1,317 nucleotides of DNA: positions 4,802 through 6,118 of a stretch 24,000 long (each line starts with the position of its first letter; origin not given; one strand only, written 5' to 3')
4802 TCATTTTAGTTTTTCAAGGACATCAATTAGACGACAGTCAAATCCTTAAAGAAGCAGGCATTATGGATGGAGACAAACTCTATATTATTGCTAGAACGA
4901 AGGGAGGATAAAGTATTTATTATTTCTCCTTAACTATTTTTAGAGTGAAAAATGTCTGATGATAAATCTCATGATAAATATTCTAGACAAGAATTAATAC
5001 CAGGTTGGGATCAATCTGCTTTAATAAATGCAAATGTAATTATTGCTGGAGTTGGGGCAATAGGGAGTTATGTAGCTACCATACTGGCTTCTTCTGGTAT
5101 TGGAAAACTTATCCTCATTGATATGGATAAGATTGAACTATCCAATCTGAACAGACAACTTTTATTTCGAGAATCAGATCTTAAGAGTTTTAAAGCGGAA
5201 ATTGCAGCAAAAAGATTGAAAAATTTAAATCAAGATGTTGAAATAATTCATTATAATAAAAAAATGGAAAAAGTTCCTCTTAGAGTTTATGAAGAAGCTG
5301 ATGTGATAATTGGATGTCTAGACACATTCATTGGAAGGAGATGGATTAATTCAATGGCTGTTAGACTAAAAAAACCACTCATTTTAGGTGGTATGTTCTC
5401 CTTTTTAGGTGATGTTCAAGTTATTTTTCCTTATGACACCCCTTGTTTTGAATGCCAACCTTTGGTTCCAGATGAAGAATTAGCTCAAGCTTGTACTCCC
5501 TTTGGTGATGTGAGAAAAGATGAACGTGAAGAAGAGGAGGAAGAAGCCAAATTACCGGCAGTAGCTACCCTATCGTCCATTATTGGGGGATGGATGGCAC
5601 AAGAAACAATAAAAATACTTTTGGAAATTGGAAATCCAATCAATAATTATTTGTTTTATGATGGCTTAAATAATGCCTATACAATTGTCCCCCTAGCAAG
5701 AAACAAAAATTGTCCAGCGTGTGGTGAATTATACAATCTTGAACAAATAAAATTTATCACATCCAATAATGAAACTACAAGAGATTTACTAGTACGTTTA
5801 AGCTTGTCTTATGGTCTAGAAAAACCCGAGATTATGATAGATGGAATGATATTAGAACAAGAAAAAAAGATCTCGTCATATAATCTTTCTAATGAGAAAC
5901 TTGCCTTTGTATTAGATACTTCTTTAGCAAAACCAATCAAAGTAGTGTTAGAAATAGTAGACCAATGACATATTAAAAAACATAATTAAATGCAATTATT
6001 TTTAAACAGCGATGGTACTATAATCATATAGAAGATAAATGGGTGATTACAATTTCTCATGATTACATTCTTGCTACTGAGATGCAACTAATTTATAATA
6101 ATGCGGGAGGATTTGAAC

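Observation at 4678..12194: Complete eukaryote-type ubiquitin + ESCRT-I/II/III + Vps4 supercluster in prokaryotic operon format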

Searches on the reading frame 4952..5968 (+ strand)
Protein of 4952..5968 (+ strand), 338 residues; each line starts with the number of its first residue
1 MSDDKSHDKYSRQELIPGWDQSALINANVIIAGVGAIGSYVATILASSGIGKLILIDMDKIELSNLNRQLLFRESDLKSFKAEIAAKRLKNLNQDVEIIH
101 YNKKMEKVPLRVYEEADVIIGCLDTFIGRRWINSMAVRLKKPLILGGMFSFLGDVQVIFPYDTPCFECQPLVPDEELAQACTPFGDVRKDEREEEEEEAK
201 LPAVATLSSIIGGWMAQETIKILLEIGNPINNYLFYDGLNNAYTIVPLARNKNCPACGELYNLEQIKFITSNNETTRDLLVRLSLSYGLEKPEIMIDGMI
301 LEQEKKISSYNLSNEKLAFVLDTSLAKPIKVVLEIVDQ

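Call 3: search_protein_families(library=pfam, proteins=[window:4952-5968:+], max_evalue=1)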
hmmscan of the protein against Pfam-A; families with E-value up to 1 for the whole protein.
window:4952-5968:+ (338 aa): 7 families
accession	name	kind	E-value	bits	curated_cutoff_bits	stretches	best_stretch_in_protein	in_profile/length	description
PF00899.27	ThiF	-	1.4e-60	204.9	28.1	1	13-256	4-238/238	ThiF family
PF03721.20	UDPG_MGDP_dh_N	-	0.0041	17.1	27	1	28-90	2-65/187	UDP-glucose/GDP-mannose dehydrogenase family, NAD binding domain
PF02558.23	ApbA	-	0.013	15.6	22.2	1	29-77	1-47/150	Ketopantoate reductase PanE/ApbA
PF00044.30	Gp_dh_N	-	0.025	15.3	31.7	1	28-123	2-95/101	Glyceraldehyde 3-phosphate dehydrogenase, NAD binding domain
PF02254.24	TrkA_N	-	0.029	15.1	23.8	1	29-69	1-40/116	TrkA-N domain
PF00056.29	Ldh_1_N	-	0.043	14.3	27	1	28-61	2-37/141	lactate/malate dehydrogenase, NAD binding domain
PF02826.25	2-Hacid_dh_C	-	0.091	12.6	25.1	1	23-59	33-68/178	D-isomer specific 2-hydroxyacid dehydrogenase, NAD binding domain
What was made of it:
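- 4952..5968 (+): E1-like ubiquitin-activating enzyme (338 aa). It has a ThiF/MoeB adenylation domain, two CxxC pairs (C165/C168 and C254/C257), a candidate catalytic Cys181, and a C-terminal extension of about 80 aa. Pfam ThiF 1.4e-60 (call 3).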

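Call 55: search_protein_families(library=ncbifam, proteins=[window:4952-5968:+], max_evalue=0.1)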
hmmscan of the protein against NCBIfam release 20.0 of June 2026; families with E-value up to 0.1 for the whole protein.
window:4952-5968:+ (338 aa): 34 families (the best 25 are shown)
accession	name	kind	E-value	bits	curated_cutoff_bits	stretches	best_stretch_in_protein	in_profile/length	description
NF006444.0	PRK08762.1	equivalog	4.6e-45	153.9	449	1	3-260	121-370/387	molybdopterin-synthase adenylyltransferase MoeB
NF004281.0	PRK05690.1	subfamily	1.6e-40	138.9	266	1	4-258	7-249/250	molybdopterin-synthase adenylyltransferase MoeB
TIGR02356.1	adenyl_thiF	equivalog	6.6e-40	136.7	275.25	1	10-183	2-180/203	thiazole biosynthesis adenylyltransferase ThiF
NF047750.1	SAMPActivE1UbaA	equivalog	5.1e-36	124.4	450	1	6-269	9-259/270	SAMP-activating enzyme E1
NF006204.0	PRK08328.1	equivalog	1.3e-35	123.1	339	2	3-163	3-166/231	hypothetical protein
TIGR02355.1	moeB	equivalog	4.7e-32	111.3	376.55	2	9-169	4-169/240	molybdopterin-synthase adenylyltransferase MoeB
NF009123.0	PRK12475.1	subfamily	9.5e-32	110.6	510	1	7-168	2-169/338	MoeB/ThiF family adenylyltransferase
NF005902.0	PRK07878.1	equivalog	3.4e-31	108.5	647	1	8-273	21-279/392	adenylyltransferase/sulfurtransferase MoeZ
NF005646.0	PRK07411.1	equivalog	2.2e-26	92.9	633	1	7-270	16-268/390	molybdopterin-synthase adenylyltransferase MoeB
NF004111.0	PRK05600.1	equivalog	1.9e-24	86.5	437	1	6-158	18-174/371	ThiF family adenylyltransferase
NF006395.0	PRK08644.1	equivalog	1.5e-22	80.3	159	1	22-145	26-151/215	sulfur carrier protein ThiS adenylyltransferase ThiF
TIGR01408.1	Ube1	subfamily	9.3e-22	76.6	750.05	1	21-182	414-584/1008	ubiquitin-activating enzyme E1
TIGR02354.1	thiF_fam2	equivalog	7.7e-20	71.6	152.2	1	24-132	19-127/200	thiamine biosynthesis protein ThiF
NF006077.0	PRK08223.1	equivalog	5e-17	61.8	266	1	15-127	17-130/296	hypothetical protein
NF011696.0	PRK15116.1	equivalog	1.2e-14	54.6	304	1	24-147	28-153/268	tRNA cyclic N6-threonylcarbamoyladenosine(37) synthase TcdA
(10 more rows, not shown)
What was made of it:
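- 4952..5968 (+): NCBIfam MoeB/ThiF/UbaA/Ube1 sub-threshold hits (call 55).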
